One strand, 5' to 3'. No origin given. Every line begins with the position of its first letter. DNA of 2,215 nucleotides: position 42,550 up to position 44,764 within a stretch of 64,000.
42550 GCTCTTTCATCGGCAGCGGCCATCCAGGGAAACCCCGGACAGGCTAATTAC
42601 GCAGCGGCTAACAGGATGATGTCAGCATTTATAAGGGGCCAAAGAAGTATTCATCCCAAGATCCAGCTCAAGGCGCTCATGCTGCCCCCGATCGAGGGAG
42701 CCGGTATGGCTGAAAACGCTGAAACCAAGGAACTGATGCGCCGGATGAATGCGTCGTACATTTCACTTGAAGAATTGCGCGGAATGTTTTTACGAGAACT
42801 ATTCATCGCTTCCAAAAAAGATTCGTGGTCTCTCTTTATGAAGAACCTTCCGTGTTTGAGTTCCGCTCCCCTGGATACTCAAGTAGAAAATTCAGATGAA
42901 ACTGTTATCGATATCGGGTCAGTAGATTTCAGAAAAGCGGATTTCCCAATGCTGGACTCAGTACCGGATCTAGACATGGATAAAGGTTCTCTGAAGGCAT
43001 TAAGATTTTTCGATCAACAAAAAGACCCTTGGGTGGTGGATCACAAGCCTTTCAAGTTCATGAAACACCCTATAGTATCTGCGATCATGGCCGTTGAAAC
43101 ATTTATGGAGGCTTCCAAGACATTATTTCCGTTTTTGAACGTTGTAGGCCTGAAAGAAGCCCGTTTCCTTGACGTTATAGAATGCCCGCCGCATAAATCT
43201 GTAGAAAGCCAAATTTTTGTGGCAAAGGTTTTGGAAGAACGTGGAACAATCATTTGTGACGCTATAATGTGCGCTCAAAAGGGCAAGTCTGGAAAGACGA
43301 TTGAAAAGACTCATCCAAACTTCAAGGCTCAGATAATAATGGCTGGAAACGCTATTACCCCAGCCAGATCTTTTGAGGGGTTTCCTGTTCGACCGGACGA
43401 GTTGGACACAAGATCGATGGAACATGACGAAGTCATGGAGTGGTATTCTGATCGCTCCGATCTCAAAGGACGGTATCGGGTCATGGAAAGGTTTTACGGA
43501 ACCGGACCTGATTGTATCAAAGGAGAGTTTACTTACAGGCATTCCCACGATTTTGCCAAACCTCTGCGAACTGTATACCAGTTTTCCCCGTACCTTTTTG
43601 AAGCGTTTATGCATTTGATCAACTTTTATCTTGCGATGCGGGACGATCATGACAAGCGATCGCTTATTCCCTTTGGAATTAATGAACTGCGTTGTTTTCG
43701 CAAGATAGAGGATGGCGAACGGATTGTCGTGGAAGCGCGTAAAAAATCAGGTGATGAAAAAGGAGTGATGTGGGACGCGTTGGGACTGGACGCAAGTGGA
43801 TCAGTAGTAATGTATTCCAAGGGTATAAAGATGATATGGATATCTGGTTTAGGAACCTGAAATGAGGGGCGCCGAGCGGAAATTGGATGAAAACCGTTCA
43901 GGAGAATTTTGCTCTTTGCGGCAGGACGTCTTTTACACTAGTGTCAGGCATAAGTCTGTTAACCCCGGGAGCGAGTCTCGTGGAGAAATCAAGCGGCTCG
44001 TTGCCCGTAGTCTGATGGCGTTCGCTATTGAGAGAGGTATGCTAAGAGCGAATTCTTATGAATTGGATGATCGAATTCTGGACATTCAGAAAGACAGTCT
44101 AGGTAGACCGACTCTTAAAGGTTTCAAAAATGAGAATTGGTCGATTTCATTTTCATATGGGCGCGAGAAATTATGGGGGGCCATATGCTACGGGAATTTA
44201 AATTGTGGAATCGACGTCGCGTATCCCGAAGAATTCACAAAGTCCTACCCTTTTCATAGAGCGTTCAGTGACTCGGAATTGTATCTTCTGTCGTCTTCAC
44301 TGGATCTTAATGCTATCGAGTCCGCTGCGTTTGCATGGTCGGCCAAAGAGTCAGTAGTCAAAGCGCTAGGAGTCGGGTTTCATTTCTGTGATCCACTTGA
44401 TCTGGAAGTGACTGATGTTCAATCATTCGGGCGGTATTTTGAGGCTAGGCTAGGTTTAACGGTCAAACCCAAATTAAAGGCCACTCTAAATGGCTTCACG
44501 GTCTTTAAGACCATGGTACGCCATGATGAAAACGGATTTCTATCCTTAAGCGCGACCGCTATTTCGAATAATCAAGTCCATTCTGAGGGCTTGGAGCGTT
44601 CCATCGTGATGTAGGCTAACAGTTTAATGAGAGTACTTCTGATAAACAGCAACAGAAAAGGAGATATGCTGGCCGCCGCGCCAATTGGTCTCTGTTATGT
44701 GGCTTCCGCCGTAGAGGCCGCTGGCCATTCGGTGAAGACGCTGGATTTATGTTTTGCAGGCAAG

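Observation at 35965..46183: Operon of a self-contained ER-KS-AT-ACP-KR-DH megasynthase, a PPTase and a B12-radical-SAM enzyme: candidate pathway for an undescribed lipid or polyketide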

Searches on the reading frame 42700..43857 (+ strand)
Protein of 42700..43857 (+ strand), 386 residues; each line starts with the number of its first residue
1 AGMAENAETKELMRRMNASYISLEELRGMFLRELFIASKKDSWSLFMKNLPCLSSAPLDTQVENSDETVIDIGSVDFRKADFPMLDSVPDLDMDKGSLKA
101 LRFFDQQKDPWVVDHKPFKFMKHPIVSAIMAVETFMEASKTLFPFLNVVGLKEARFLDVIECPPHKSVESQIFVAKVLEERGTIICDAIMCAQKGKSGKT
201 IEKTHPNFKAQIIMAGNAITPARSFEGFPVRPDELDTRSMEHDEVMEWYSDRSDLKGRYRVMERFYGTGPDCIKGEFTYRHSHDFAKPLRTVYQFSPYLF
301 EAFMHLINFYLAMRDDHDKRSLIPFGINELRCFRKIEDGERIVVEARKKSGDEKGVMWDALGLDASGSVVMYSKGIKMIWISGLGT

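Call 26: search_protein_families(library=pfam, proteins=[window:42700-43857:+], max_evalue=10)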
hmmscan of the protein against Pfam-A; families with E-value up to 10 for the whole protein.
window:42700-43857:+ (386 aa): 2 families
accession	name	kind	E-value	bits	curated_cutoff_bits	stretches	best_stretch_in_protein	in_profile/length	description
PF14765.12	PS-DH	-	2.1e-08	34.3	23.7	1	245-378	19-156/166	Polyketide synthase dehydratase N-terminal domain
PF21089.3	PKS_DH_N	-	0.11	12.9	27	1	103-176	21-90/103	Polyketide synthase dehydratase domain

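Call 59: search_protein_families(library=ncbifam, proteins=[window:42772-43857:+], max_evalue=0.01)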
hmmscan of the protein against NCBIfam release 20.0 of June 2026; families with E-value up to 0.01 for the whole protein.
window:42772-43857:+ (362 aa): 1 family
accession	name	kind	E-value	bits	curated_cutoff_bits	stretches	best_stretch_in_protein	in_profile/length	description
TIGR04532.1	PT_fungal_PKS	subfamily_domain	0.0072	15.7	168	0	267-354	224-315/329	polyketide product template domain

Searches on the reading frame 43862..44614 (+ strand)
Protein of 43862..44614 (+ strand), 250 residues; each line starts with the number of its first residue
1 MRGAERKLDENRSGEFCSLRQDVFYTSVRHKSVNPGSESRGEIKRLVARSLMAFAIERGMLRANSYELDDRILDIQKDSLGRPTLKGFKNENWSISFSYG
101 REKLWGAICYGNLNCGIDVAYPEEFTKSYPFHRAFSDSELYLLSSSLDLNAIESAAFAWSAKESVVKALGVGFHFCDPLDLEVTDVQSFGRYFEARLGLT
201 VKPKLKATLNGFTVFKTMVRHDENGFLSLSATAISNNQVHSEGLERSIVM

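Call 3: search_protein_families(library=pfam, proteins=[window:43862-44614:+], max_evalue=0.01)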
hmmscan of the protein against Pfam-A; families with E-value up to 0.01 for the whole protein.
window:43862-44614:+ (250 aa): 1 family
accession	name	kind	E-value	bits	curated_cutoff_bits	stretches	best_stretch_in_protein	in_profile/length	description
PF01648.25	ACPS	-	6.1e-10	39.6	25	1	115-185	2-78/111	4'-phosphopantetheinyl transferase superfamily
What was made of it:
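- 43862..44614 (+): Sfp-type 4'-phosphopantetheinyl transferase. Its start lies 1 nt after the megasynthase stop. Pfam ACPS scores 39.6 bits against a cut-off of 25 (call 3).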

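Call 4: search_protein_families(library=ncbifam, proteins=[window:43862-44614:+], max_evalue=0.01)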
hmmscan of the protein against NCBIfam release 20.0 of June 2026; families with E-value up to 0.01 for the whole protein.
window:43862-44614:+ (250 aa): 1 family
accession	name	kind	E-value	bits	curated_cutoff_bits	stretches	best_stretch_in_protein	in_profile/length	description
TIGR00556.1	pantethn_trn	domain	5.2e-07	29.8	45.35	1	114-175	4-70/128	phosphopantetheine--protein transferase domain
